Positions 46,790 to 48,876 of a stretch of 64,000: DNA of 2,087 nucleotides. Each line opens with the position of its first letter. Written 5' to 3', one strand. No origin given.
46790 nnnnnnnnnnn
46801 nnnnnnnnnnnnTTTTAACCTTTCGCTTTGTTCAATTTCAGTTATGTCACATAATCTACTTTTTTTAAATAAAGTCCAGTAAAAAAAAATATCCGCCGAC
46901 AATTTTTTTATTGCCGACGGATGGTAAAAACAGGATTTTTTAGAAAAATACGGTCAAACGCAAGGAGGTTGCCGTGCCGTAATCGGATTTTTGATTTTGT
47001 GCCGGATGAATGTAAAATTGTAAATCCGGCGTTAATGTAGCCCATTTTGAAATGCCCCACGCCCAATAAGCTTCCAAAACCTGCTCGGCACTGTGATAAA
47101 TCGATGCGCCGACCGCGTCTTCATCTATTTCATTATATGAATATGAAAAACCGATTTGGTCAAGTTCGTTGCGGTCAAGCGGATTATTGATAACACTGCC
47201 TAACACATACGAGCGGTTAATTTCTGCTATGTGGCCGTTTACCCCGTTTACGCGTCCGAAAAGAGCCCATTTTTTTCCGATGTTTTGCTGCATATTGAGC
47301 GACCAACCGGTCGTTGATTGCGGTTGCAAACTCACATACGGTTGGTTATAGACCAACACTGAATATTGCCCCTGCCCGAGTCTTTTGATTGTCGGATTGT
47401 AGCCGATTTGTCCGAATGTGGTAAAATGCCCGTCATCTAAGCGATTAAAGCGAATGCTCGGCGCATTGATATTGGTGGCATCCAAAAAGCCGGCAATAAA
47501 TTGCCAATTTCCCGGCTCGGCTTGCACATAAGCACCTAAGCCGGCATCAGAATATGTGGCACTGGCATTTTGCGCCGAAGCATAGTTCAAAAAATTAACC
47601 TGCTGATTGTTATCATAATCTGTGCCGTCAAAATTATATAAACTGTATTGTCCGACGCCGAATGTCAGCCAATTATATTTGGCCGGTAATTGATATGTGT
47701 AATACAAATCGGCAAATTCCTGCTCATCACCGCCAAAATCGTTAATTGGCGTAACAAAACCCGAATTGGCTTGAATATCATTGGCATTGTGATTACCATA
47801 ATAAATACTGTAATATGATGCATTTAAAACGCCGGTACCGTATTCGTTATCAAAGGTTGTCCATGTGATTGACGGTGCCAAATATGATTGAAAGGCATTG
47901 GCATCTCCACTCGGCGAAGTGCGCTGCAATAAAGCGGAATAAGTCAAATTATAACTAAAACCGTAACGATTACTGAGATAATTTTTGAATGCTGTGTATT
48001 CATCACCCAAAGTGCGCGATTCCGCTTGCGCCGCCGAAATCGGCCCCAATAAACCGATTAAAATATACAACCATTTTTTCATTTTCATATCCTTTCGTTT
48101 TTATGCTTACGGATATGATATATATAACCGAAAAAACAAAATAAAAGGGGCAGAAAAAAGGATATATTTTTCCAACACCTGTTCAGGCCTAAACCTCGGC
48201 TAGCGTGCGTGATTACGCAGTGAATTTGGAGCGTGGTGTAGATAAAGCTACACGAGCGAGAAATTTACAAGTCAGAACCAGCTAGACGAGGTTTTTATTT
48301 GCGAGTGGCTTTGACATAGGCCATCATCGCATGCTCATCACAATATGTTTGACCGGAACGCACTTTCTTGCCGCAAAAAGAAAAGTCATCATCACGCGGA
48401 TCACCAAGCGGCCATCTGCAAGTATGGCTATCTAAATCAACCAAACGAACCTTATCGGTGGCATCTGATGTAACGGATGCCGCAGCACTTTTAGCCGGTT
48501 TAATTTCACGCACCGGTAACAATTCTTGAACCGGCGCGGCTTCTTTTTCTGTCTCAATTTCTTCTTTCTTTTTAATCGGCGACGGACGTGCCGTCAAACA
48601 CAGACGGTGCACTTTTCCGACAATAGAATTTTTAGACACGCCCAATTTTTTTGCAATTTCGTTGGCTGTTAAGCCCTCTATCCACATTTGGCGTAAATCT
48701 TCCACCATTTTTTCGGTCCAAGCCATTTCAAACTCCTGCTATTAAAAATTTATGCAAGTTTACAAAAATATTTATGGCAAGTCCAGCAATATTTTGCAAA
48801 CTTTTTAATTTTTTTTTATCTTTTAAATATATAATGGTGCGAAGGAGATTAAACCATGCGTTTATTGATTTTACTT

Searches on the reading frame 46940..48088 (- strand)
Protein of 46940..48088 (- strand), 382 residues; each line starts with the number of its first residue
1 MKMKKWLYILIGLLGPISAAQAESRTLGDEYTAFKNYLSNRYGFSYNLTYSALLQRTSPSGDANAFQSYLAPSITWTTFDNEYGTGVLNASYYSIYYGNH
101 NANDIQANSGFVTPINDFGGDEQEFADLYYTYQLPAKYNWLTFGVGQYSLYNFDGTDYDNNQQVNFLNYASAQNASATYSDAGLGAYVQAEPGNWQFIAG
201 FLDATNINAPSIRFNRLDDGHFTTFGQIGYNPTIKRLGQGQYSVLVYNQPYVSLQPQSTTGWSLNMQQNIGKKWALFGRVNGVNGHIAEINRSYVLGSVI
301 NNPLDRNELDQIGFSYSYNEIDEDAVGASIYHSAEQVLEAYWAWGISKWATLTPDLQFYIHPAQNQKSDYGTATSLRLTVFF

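Call 61: search_protein_families(library=pfam, proteins=[window:46940-48088:-], max_evalue=0.001)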
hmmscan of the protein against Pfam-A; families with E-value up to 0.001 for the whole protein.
window:46940-48088:- (382 aa): 1 family
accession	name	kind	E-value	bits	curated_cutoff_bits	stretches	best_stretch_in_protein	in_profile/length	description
PF04966.18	OprB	-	3e-13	50.4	22.9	1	127-382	69-372/372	Carbohydrate-selective porin, OprB family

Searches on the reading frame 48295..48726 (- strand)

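Call 61: search_protein_families(library=pfam, proteins=[window:48295-48726:-], max_evalue=0.001)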
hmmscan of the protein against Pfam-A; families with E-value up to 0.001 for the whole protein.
window:48295-48726:- (143 aa): 1 family
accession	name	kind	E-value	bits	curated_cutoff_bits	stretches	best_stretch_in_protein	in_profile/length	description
PF07750.17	GcrA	-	1.6e-37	129.7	26.9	1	1-140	1-148/155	GcrA cell cycle regulator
